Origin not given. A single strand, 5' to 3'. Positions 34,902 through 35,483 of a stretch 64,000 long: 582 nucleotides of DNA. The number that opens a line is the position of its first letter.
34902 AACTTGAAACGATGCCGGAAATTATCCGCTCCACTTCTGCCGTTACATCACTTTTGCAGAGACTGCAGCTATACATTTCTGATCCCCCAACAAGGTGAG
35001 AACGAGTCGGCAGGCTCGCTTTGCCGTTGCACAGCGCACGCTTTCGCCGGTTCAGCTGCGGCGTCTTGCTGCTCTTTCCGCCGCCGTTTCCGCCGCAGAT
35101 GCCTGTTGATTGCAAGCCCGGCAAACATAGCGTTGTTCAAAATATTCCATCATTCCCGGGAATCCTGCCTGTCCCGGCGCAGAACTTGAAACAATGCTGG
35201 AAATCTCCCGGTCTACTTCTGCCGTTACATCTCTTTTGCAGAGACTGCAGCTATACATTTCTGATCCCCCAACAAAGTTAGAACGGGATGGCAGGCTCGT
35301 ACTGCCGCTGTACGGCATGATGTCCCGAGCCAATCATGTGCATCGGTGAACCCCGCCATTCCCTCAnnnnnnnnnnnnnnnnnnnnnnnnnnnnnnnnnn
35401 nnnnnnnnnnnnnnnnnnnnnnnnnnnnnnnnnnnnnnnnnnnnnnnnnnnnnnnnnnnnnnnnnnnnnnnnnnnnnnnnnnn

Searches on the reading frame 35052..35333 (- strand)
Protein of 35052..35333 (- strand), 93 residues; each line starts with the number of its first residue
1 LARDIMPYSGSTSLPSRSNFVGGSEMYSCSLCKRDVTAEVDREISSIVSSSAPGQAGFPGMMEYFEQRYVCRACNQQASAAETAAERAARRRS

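Call 4: search_protein_families(library=pfam, proteins=[window:35052-35333:-], max_evalue=0.1)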
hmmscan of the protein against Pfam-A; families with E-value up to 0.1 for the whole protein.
window:35052-35333:- (93 aa): 6 families
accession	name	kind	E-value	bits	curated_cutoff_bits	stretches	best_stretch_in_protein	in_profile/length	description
PF04777.18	Evr1_Alr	-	0.018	15.9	27.6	0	59-81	27-49/93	Erv1 / Alr family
PF23145.1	Zf_2nd_IFT121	-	0.024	14.8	25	0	67-83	15-31/45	IFT121, second zinc finger domain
PF14279.12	HNH_5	-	0.025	15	27.5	0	69-78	34-43/56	HNH endonuclease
PF08209.17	Sgf11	-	0.03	14.3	26.4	0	24-38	2-16/33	Sgf11 (transcriptional regulation protein)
PF03107.22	C1_2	-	0.07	13.9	26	0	24-36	15-27/48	C1 domain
PF25420.1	zf-C2H2_ZN292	-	0.085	13.3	27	0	25-37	10-22/33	ZN292-like C2H2 zinc finger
